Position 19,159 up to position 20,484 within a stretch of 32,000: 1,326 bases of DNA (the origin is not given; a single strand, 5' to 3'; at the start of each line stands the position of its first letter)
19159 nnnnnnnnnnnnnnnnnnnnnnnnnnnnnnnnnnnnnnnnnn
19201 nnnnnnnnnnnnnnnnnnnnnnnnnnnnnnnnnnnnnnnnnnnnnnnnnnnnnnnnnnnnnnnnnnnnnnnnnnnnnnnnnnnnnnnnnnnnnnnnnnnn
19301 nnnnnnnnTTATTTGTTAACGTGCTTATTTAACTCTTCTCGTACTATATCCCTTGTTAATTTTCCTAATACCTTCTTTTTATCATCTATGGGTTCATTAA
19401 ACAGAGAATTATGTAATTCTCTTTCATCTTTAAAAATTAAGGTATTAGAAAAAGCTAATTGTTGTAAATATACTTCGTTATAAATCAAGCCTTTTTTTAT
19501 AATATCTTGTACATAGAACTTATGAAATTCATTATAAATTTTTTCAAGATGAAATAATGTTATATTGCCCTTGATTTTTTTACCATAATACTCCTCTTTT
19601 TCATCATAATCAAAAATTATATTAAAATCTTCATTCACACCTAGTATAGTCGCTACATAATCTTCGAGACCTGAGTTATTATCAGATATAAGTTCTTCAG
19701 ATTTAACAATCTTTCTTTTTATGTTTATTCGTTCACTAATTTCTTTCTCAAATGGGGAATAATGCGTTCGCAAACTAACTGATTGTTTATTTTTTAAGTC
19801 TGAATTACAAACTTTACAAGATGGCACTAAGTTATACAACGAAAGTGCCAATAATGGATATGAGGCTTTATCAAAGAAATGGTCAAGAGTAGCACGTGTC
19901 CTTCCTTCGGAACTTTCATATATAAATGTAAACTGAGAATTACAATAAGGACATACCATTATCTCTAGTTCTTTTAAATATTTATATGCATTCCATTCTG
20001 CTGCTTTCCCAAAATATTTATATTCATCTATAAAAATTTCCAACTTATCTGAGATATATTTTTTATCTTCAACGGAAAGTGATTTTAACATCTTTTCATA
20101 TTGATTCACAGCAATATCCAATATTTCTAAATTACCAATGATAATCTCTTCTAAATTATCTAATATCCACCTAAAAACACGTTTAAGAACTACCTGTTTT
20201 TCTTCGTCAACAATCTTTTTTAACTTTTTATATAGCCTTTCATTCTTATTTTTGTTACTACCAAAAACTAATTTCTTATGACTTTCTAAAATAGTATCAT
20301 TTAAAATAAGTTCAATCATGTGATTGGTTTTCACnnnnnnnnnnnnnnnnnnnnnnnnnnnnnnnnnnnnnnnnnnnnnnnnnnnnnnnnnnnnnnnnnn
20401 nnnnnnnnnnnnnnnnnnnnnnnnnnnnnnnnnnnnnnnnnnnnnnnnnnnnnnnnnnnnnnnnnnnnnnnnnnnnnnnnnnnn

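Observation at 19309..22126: Overlapping ABC-type ATPase + HNH nuclease pair: Septu-like but with atypical architecture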

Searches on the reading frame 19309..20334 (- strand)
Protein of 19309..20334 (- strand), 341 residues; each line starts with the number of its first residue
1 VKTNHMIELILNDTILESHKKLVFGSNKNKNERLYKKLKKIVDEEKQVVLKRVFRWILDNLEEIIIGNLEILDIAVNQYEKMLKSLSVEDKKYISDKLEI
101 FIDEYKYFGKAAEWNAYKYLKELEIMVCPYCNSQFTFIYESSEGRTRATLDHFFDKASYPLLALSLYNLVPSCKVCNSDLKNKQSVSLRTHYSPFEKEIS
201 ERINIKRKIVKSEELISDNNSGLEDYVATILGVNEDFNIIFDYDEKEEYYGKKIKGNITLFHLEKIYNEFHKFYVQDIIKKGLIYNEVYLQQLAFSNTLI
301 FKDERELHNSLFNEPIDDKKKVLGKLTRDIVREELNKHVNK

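Call 3: search_protein_families(library=pfam, proteins=[window:19309-20334:-], max_evalue=1)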
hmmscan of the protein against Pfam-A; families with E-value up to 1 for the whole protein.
window:19309-20334:- (341 aa): 5 families
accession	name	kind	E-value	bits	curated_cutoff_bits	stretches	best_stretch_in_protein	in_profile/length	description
PF01844.29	HNH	-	0.0019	18.8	21.4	1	128-182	1-46/47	HNH endonuclease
PF14279.12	HNH_5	-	0.08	13.3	27.5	0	167-192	30-55/56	HNH endonuclease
PF08274.17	Zn_Ribbon_YjdM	-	0.12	12.8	30.8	1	121-136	15-30/30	PhnA Zinc-Ribbon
PF08271.17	Zn_Ribbon_TF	-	0.45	10.5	29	1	126-144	1-18/43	TFIIB zinc-binding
PF21256.2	TetR_C_5-like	-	0.52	10.9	27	0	18-66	41-94/127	Tetracyclin repressor-like, C-terminal domain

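Call 4: search_protein_families(library=padloc, proteins=[window:19309-20334:-], max_evalue=1)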
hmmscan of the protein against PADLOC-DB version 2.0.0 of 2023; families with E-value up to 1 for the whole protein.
window:19309-20334:- (341 aa): 47 families (the best 25 are shown)
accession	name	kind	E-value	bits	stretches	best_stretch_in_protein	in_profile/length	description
PDLC04742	PDC-M62B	-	8.1e-127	421.2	1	6-337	1-336/337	-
PDLC04743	PDC-M62B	-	3.1e-88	294.6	1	6-337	1-325/328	-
PDLC04741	PDC-M62B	-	2e-54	183.6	2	76-333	128-395/401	-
PDLC04740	PDC-M62B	-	7.3e-32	109.2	1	14-331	67-376/387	-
PDLC04256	PDC-M01B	-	1.2e-11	42.7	1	116-185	96-154/285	-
PDLC04264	PDC-M01B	-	1.9e-11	42.3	1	115-186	89-150/282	-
PDLC04247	PDC-M01B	-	7.3e-11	40.4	1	58-217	24-182/286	-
PDLC04251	PDC-M01B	-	1.2e-10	39.3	1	100-215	70-178/279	-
PDLC04248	PDC-M01B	-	2e-10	39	1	124-234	33-115/216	-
PDLC04270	PDC-M01B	-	2.4e-10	38.3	1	86-183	54-143/280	-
PDLC04259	PDC-M01B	-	1.6e-09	36.1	1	37-214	3-172/277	-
PDLC04253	PDC-M01B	-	2e-09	35.2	1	147-183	116-152/366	-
PDLC04255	PDC-M01B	-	4.4e-09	34.4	1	146-182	117-153/285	-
PDLC00342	PtuB1|PtuB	-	1.9e-08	32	1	101-216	21-131/247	Unknown function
PDLC04246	PDC-M01B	-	2.9e-08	31.7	1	78-281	46-237/280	-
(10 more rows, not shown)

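Call 5: search_protein_families(library=ncbifam, proteins=[window:19309-20334:-], max_evalue=1)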
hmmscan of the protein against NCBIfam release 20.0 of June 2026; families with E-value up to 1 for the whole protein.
window:19309-20334:- (341 aa): 3 families
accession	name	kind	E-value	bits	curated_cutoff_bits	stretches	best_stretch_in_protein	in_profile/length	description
TIGR02646.1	TIGR02646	subfamily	0.0026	17.8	52.15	1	118-203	17-93/144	retron system putative HNH endonuclease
NF041761.1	PtuB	equivalog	0.0063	16.4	150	1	116-184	36-96/218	retron Ec78 anti-phage system effector HNH endonuclease PtuB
TIGR01633.1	phi3626_gp14_N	hypoth_equivalog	0.0069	16.4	23.65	1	218-277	61-119/123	distal tail protein Dit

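Call 17: search_solved_structures(query=window:19309-20319:-, max_evalue=1, show_alignments=2)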
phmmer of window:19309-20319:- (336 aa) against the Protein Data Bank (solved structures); distinct sequences matched with E-value up to 1: 3.
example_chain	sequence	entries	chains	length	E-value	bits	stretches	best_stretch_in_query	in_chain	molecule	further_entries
3v0s_A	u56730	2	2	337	0.11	15.2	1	6-94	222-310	Perakine reductase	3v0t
3v0u_A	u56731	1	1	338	0.11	15.2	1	6-94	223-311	Perakine reductase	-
3uyi_A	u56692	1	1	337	0.11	15.2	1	6-94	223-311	Perakine reductase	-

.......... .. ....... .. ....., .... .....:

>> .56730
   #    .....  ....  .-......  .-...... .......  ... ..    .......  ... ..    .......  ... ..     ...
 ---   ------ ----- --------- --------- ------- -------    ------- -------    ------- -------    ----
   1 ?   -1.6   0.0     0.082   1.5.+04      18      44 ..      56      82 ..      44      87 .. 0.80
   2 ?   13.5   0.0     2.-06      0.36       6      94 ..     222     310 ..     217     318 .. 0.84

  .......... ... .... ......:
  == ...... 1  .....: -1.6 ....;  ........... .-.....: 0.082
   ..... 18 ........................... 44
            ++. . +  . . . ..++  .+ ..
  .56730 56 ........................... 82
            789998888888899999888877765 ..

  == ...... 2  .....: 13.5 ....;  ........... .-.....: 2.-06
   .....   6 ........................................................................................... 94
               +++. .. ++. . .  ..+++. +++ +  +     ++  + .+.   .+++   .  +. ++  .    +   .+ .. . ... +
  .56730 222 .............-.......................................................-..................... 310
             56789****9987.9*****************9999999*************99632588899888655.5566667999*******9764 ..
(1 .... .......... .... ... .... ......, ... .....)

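Call 27: find_homologous_proteins(query=window:19309-20319:-, max_evalue=0.00001)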
Query window:19309-20319:- (336 aa): 86 proteins with E <= 0.00001 among 3469 candidates.
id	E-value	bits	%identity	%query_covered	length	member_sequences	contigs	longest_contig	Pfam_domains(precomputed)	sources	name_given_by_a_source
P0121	8.0e-214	727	100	100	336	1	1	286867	-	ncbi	-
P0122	1.2e-164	565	75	99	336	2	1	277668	-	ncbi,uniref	ncbi:hypothetical protein ACQKEY_13325 [Lysinibacillus fusiformis]|uniref:hypothetical protein n=1 T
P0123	2.8e-146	505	67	99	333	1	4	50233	-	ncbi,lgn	ncbi:TPA: hypothetical protein ACTZ34_005249 [Bacillus cereus]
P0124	1.9e-145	502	67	100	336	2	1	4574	-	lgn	-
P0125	5.3e-144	498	66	99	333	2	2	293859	-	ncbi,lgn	ncbi:TPA: hypothetical protein ACOQ6R_000252 [Bacillus cereus]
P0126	4.5e-143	495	65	100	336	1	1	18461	-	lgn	-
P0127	5.2e-143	494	66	99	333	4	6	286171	-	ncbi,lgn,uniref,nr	ncbi:hypothetical protein [Bacillus wiedmannii]|uniref:HNH endonuclease n=1 Tax=Bacillus wiedmannii 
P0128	1.3e-137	477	64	99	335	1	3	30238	-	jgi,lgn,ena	-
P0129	5.8e-136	471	64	99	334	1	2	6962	-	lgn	-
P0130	5.8e-121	422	55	99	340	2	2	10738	-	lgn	-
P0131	1.3e-119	418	56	99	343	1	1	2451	-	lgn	-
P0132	4.3e-118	413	58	100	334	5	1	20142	-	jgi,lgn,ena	-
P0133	8.3e-118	412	56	98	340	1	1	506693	-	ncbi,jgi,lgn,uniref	ncbi:hypothetical protein [Lysinibacillus capsici]|uniref:hypothetical protein n=1 Tax=Lysinibacillu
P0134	5.6e-94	333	50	96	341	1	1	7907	-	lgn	-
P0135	1.5e-89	319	48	98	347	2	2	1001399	-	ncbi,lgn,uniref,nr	ncbi:hypothetical protein NX029_01930 [Cytobacillus firmus]|uniref:hypothetical protein n=1 Tax=Cyto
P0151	1.5e-50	191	36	99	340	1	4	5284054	-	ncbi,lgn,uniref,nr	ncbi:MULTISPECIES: hypothetical protein [Bacillus cereus group]|uniref:hypothetical protein n=1 Tax=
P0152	1.2e-47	181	35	99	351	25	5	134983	-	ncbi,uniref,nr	ncbi:hypothetical protein COK36_17875 [Bacillus cereus]|uniref:hypothetical protein n=1 Tax=Bacillus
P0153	6.6e-31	126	36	65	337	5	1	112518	-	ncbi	ncbi:hypothetical protein [Bacillus cereus]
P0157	3.6e-29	120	35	65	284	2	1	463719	-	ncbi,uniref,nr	ncbi:hypothetical protein [Bacillus cereus]|uniref:hypothetical protein n=1 Tax=Bacillus cereus TaxI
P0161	3.1e-27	114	34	65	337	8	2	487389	-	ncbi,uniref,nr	ncbi:hypothetical protein [Bacillus mycoides]|uniref:hypothetical protein n=1 Tax=Bacillus mycoides 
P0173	2.2e-18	85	31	83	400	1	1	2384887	-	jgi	jgi:5-methylcytosine-specific restriction endonuclease McrA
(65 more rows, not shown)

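Call 36: search_protein_families(library=padloc, proteins=[P0151, P0161, P0153], max_evalue=1e-10)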
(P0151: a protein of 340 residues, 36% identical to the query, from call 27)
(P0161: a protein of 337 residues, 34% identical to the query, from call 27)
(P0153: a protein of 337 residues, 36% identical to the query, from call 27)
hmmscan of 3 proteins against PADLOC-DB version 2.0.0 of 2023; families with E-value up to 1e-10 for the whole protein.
P0151 (340 aa): 8 families
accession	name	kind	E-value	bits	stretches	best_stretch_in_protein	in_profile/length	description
PDLC04743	PDC-M62B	-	4.8e-108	359.7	1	1-331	1-324/328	-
PDLC04742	PDC-M62B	-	5.5e-84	280.4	1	1-332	1-334/337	-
PDLC04741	PDC-M62B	-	2.1e-65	219.7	1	99-328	149-395/401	-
PDLC04740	PDC-M62B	-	9.1e-31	105.6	1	92-327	142-377/387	-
PDLC04264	PDC-M01B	-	1e-13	49.7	1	153-266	112-216/282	-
PDLC04248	PDC-M01B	-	1.1e-13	49.6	1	131-266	35-150/216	-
PDLC04256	PDC-M01B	-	1.1e-13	49.3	1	94-204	69-172/285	-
PDLC04246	PDC-M01B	-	3.1e-12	44.8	1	72-230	35-183/280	-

P0161 (337 aa): 10 families
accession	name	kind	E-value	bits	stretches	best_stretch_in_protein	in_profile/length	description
PDLC04743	PDC-M62B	-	6.1e-110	365.9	1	1-333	1-325/328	-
PDLC04741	PDC-M62B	-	2.8e-75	252.2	1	89-333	133-398/401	-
PDLC04742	PDC-M62B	-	5e-65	218.1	1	1-331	1-331/337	-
PDLC04740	PDC-M62B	-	1.9e-34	117.7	1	21-328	77-376/387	-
PDLC04264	PDC-M01B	-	8.3e-16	56.6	1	40-267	5-218/282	-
PDLC04248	PDC-M01B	-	3.1e-14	51.4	1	128-267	27-152/216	-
PDLC04256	PDC-M01B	-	1.4e-13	49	1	55-207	20-169/285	-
PDLC04251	PDC-M01B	-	6.1e-13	46.8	1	69-268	36-221/279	-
PDLC04247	PDC-M01B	-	1.1e-12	46.4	1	92-275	58-228/286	-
PDLC04259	PDC-M01B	-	1.1e-11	43.2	1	54-267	19-212/277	-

P0153 (337 aa): 8 families
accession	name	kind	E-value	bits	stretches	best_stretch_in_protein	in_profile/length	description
PDLC04743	PDC-M62B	-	5.9e-111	369.2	1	1-333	1-325/328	-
PDLC04741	PDC-M62B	-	2e-75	252.7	1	89-333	133-398/401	-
PDLC04742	PDC-M62B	-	3.3e-66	222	1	1-331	1-331/337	-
PDLC04740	PDC-M62B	-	4.9e-39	132.8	1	92-328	136-376/387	-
PDLC04264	PDC-M01B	-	7.2e-14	50.2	1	55-267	20-218/282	-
PDLC04248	PDC-M01B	-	1.2e-13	49.5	1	126-267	25-152/216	-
PDLC04256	PDC-M01B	-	3e-13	48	1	84-298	57-245/285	-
PDLC04259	PDC-M01B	-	1.7e-11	42.6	1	72-264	37-209/277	-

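Call 47: predict_structure(alignment_id=A2)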
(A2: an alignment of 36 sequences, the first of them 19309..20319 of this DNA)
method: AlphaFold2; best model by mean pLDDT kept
length: 336 residues; sequences in the alignment: 36
mean_pLDDT: 89.9   pTM: 0.86
mean pLDDT of the five models: 89.9, 88.8, 88.7, 87.3, 86.5
residues with pLDDT >= 90: 230; 70-90: 88; 50-70: 14; < 50: 4
segments of 3 or more residues with pLDDT < 50: 333-336
pLDDT, mean of each block of 10 residues (from residue 1): 95 98 98 99 98 99 98 97 98 98 93 93 94 73 88 96 96 90 96 94 85 63 82 94 94 96 93 85 81 82 74 89 86 48
secondary structure, 60 per line:
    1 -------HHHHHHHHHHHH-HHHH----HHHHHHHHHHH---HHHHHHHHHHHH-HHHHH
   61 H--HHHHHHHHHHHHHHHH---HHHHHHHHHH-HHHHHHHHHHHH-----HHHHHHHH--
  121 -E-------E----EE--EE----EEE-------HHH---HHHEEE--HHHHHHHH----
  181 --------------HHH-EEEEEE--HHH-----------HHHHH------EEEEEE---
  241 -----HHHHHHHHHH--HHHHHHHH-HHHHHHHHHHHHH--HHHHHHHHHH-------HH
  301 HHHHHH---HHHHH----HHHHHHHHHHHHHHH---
elements in order: H8-19 H21-24 H29-39 H43-54 H56-61 H64-79 H83-92 H94-105 H111-118 E145-147 E164-166 H169-176 E199-204 H221-225 E232-237 H246-255 H258-265 H267-279 H282-291 H299-306 H310-314 H319-333

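Call 50: fold_search(model_id=the predicted structure, library=pdb)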
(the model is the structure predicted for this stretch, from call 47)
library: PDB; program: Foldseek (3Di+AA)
matches with E <= 10: 5; with E <= 0.001: 0
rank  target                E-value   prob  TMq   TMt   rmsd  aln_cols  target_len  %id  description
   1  8xrm_M                3.2e+00  0.01  0.12  0.07  25.8       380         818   10  RNA polymerase II elongation complex with DSIF, SPT6, and ELOF1 transcribing genomic DNA extracted from human nuclei (released 2025-05-07)
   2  3fse_A                3.4e+00  0.13  0.17  0.17  12.6       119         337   18  Crystal structure of a two-domain protein containing dj-1/thij/pfpi-like and ferritin-like domains (ava_4496) from ana (released 2009-02-03)
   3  1x90_A                6.7e+00  0.08  0.11  0.23  13.1        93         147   18  Crystal structure of mutant form B of a pectin methylesterase inhibitor from Arabidopsis (released 2004-12-28)
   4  3g14_A                6.7e+00  0.03  0.10  0.16   9.1        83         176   13  Crystal structure of nitroreductase family protein (YP_877874.1) from Clostridium novyi NT at 1.75 A resolution (released 2009-02-17)
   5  1rj4_B                8.3e+00  0.03  0.11  0.21  14.0       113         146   10  Structure of a Cell Wall Invertase Inhibitor from Tobacco in Complex with Cd2+ (released 2004-02-03)

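Call 55: search_solved_structures(query=A2, max_evalue=10, show_alignments=3)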
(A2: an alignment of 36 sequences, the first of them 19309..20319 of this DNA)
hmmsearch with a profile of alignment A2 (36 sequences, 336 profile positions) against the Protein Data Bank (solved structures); distinct sequences matched with E-value up to 10: 4.
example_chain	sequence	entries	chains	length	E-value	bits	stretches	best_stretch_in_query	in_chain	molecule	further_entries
9n69_F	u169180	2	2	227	0.045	16.6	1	120-175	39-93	TIGR02646 family protein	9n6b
8d08_A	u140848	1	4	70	0.22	14.3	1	24-84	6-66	HALC4_135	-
6w6x_A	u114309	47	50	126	0.72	12.7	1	252-316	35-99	De novo designed ABLE protein | De novo designed ABLE | D-ABLE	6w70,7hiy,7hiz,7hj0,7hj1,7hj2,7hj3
4h9d_A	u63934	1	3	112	0.93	12.3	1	169-182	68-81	HNH endonuclease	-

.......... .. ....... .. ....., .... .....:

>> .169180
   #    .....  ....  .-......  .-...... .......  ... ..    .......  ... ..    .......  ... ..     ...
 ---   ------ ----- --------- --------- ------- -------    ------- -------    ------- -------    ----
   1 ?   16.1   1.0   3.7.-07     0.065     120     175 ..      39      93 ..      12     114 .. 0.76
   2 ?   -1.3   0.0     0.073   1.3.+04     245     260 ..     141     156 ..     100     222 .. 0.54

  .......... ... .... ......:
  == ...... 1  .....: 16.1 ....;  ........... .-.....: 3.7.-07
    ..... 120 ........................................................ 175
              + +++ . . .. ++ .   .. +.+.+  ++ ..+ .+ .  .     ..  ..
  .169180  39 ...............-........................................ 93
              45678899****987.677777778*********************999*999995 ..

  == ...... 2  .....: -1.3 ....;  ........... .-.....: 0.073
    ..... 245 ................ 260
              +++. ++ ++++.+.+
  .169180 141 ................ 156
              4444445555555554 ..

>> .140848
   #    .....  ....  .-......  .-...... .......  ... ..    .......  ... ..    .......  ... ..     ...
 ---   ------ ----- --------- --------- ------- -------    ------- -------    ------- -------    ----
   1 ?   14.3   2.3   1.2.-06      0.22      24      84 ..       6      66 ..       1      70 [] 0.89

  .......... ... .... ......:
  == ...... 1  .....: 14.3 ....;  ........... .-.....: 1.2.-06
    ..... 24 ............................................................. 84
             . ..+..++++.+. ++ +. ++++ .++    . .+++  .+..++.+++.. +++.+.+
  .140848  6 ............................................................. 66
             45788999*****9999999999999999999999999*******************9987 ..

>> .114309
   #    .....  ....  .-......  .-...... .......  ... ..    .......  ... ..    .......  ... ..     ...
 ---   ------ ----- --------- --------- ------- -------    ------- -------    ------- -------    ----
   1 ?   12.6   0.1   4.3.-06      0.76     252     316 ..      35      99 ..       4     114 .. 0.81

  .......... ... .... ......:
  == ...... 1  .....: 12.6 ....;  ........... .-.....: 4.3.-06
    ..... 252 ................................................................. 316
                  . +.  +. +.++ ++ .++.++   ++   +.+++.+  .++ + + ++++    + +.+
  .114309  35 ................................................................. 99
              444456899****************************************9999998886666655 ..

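Call 67: search_protein_representatives(alignment_id=A2)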
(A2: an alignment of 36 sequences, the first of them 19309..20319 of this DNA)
Query: 36 sequences, 336 profile positions. Proteins with E-value up to 0.001 (for the whole library): 8043; up to 1e-10: 4816; up to 1e-30: 3106. The best 150 are listed.
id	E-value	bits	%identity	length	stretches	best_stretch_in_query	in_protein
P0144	2.7e-110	385.6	-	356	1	1-335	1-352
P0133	2.0e-109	382.7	-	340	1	1-334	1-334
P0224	1.7e-108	379.7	-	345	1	1-334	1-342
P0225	1.3e-101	357.0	-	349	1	1-335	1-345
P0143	8.5e-100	351.1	-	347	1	1-332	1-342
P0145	4.8e-99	348.6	-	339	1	1-333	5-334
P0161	3.0e-96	339.4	-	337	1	1-334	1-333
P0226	3.5e-93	329.3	-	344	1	1-334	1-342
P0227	4.6e-93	328.9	-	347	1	1-335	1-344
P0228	1.5e-91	323.9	-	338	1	1-334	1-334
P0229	6.8e-91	321.8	-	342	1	1-334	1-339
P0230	7.8e-90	318.3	-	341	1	1-335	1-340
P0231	1.1e-88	314.5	-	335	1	2-334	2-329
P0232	6.0e-88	312.1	-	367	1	1-331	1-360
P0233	9.6e-88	311.5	-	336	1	12-335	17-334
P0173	1.2e-75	271.7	-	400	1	31-334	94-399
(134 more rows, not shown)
